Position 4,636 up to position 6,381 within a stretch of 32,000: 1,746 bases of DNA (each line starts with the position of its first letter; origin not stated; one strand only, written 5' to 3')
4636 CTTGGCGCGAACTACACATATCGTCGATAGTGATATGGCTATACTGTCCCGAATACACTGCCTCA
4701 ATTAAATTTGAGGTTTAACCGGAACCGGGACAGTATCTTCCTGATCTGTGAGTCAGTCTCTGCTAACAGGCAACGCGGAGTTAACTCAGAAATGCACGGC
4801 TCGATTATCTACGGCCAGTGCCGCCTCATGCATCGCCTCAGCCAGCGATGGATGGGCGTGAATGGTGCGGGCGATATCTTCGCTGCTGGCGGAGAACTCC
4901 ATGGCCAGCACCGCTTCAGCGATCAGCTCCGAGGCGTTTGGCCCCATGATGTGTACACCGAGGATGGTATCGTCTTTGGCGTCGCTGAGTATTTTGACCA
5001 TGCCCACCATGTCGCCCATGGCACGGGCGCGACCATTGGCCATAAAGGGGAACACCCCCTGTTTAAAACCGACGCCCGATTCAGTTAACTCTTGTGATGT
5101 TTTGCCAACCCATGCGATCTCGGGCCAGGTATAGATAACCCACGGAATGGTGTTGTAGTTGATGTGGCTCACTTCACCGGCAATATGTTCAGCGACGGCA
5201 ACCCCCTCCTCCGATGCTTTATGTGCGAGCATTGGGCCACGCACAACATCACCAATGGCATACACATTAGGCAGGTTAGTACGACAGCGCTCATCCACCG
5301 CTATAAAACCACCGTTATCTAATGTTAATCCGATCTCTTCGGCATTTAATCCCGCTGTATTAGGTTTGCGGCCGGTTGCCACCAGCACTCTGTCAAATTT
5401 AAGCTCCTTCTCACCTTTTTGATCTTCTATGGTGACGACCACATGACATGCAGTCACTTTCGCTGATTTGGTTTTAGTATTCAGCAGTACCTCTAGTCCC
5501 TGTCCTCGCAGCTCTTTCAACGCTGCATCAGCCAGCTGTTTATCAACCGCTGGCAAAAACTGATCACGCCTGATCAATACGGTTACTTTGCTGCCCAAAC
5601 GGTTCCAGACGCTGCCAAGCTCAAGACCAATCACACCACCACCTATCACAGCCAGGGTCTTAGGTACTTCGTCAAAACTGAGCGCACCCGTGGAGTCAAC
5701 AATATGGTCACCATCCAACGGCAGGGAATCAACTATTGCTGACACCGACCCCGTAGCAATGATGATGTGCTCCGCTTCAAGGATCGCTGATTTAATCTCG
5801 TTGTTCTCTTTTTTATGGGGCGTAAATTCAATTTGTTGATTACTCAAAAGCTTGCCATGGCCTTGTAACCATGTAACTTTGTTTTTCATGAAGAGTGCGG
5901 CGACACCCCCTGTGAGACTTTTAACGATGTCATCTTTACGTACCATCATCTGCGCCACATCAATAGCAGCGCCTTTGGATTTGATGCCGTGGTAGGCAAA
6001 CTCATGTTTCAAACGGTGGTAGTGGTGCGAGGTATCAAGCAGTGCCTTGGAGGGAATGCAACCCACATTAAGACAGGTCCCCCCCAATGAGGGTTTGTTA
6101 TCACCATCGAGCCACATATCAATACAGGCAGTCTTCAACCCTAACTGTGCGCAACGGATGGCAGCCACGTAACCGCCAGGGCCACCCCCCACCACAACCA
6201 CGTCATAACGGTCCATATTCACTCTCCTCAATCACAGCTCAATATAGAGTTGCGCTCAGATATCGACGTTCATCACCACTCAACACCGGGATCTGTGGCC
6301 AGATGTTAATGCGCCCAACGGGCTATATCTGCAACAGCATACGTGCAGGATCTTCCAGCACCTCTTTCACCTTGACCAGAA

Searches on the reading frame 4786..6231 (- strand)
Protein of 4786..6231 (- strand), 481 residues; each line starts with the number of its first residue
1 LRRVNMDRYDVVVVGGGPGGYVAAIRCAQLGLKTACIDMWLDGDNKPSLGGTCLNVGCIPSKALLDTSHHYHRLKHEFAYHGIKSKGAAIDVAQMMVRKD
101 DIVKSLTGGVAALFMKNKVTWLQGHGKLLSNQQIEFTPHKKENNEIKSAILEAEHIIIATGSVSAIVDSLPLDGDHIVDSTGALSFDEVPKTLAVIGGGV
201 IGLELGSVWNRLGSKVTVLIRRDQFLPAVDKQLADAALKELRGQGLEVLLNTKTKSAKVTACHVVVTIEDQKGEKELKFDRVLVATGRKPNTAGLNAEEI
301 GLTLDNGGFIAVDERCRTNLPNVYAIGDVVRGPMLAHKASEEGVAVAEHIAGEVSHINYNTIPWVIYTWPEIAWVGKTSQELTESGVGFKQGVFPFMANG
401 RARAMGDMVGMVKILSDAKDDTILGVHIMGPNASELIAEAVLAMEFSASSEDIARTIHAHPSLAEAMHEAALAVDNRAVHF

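Call 10: search_protein_families(library=ncbifam, proteins=[window:4786-6231:-], max_evalue=0.00001)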
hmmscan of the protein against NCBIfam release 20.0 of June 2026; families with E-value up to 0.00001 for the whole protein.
window:4786-6231:- (481 aa): 56 families (the best 25 are shown)
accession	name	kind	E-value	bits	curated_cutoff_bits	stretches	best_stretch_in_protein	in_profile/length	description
TIGR01350.1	lipoamide_DH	equivalog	2.6e-162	540.7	408.8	1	9-481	2-461/461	dihydrolipoyl dehydrogenase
NF003585.0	PRK05249.1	equivalog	1.9e-105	353.1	465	1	5-478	3-461/464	Si-specific NAD(P)(+) transhydrogenase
TIGR02053.1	MerA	equivalog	1.4e-101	340.8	454.45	1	9-474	1-453/465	mercury(II) reductase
NF004946.0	PRK06292.2-4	subfamily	2.1e-83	280.7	634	1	6-470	1-466/487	dihydrolipoyl dehydrogenase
NF004943.0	PRK06292.2-1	equivalog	2.5e-83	280.4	432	1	6-473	1-454/456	dihydrolipoyl dehydrogenase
NF004945.0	PRK06292.2-3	equivalog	1.9e-82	277.6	494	1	6-468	1-446/457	dihydrolipoyl dehydrogenase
NF004776.0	PRK06116.1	equivalog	4e-82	276.6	480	1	7-466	3-445/450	glutathione-disulfide reductase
NF005883.0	PRK07845.1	equivalog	2.2e-81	274.2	479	1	10-475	4-460/466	NAD(P)H-quinone dehydrogenase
NF004991.0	PRK06370.1-3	subfamily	3.3e-79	266.8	620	1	7-473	34-486/509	FAD-containing oxidoreductase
NF004947.0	PRK06292.2-5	equivalog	2.1e-78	264.3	592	1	6-472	1-456/474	dihydrolipoyl dehydrogenase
NF005572.0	PRK07251.1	equivalog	2.9e-78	263.5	537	1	6-468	1-433/438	FAD-containing oxidoreductase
NF005884.0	PRK07846.1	equivalog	1.2e-73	248.4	501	1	6-475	1-452/454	mycothione reductase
NF041853.1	hythiocyan_redase_MerA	equivalog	1.2e-72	245.1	650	1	6-468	1-435/440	hypothiocyanous acid reductase MerA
NF004992.0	PRK06370.1-4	equivalog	1.2e-72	244.8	629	1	6-467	2-448/459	FAD-containing oxidoreductase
NF004939.0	PRK06292.1-1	equivalog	1.3e-72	245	435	1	7-474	4-458/476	dihydrolipoyl dehydrogenase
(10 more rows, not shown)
